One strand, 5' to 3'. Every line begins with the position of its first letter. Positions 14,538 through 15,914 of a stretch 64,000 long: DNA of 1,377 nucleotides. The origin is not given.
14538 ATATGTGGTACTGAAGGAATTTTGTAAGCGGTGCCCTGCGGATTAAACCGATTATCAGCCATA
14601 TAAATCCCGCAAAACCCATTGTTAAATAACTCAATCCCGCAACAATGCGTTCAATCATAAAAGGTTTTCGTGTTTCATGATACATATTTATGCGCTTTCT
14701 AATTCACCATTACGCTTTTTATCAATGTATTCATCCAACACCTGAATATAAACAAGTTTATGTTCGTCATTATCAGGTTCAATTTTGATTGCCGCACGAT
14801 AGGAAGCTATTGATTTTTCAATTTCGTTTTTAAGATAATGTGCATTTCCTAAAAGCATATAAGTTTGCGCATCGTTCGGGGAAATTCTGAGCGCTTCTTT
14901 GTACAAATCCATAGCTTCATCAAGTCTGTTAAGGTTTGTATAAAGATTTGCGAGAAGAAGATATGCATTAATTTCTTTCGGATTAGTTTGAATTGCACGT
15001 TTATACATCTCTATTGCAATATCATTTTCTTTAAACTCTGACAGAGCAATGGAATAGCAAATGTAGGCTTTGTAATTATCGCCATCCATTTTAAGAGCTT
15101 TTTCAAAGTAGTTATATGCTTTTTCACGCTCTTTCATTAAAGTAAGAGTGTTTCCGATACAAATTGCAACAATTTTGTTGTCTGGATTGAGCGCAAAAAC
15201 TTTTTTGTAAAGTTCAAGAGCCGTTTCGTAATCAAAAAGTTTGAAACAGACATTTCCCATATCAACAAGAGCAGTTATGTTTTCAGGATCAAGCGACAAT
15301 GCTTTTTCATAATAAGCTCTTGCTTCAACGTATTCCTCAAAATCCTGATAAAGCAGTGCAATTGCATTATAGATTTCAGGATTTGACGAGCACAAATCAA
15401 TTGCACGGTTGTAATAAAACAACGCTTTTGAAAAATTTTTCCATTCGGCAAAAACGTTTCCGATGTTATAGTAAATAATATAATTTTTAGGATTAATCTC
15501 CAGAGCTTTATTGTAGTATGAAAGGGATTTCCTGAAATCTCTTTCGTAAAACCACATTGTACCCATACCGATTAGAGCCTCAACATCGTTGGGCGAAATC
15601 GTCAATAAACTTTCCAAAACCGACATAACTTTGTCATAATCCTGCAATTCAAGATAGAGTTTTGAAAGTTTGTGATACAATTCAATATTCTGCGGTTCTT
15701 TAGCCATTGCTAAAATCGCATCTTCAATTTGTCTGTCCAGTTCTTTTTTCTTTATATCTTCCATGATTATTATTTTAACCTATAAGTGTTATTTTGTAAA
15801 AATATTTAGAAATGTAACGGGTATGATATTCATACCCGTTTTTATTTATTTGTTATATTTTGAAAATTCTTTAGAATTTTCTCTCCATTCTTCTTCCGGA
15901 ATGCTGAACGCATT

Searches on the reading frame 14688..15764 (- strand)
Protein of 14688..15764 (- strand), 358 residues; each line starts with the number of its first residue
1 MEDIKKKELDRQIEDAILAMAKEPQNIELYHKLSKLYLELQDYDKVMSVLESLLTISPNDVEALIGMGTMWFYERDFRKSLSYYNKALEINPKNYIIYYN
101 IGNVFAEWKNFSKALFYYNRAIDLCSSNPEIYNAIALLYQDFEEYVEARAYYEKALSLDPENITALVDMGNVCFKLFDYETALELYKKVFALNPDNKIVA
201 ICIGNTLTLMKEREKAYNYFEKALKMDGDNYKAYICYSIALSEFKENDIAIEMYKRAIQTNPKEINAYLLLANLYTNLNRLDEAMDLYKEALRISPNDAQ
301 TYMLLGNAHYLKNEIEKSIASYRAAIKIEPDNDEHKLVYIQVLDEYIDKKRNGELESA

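Call 93: search_protein_families(library=pfam, proteins=[window:14688-15764:-], max_evalue=0.00001)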
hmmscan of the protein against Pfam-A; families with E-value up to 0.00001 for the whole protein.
window:14688-15764:- (358 aa): 28 families (the best 25 are shown)
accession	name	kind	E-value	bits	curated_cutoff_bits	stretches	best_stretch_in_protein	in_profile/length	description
PF00515.34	TPR_1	-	5.9e-55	181.4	27.8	6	266-298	2-34/34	Tetratricopeptide repeat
PF07719.23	TPR_2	-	2.8e-51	167.8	27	2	267-298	3-34/34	Tetratricopeptide repeat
PF13181.12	TPR_8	-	3.9e-46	151.7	25.7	2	266-298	2-34/34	Tetratricopeptide repeat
PF13414.12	TPR_11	-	8.9e-43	144.2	26.8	2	273-311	2-40/42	TPR repeat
PF13428.12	TPR_14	-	7.1e-40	131.8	23.5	1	266-307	2-43/44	Tetratricopeptide repeat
PF14559.12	TPR_19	-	1.4e-35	121.8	25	2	250-306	10-66/68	Tetratricopeptide repeat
PF13431.12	TPR_17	-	2.8e-35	118.1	24.4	0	83-115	1-33/34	Tetratricopeptide repeat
PF13424.12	TPR_12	-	8.5e-30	103.2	30.1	1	131-192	5-74/77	Tetratricopeptide repeat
PF23914.1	TPR_CcmH_CycH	-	1.3e-27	97.1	42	2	194-297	47-153/158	Cytochrome c-type biogenesis protein H TPR domain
PF13432.12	TPR_16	-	3.8e-26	91.6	32.7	1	247-299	13-65/65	Tetratricopeptide repeat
PF13176.12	TPR_7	-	1.6e-20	71.8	27.9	0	267-298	1-32/36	Tetratricopeptide repeat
PF13371.12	TPR_9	-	1.1e-17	64.2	35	0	35-93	3-61/73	Tetratricopeptide repeat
PF13374.12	TPR_10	-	2.6e-15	56.3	27.5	0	267-294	4-31/42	Tetratricopeptide repeat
PF13174.12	TPR_6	-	2.2e-13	50.3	26.3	0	267-297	2-32/33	Tetratricopeptide repeat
PF13429.12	TPR_15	-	7.5e-11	42.4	26.2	0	126-257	143-274/280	Tetratricopeptide repeat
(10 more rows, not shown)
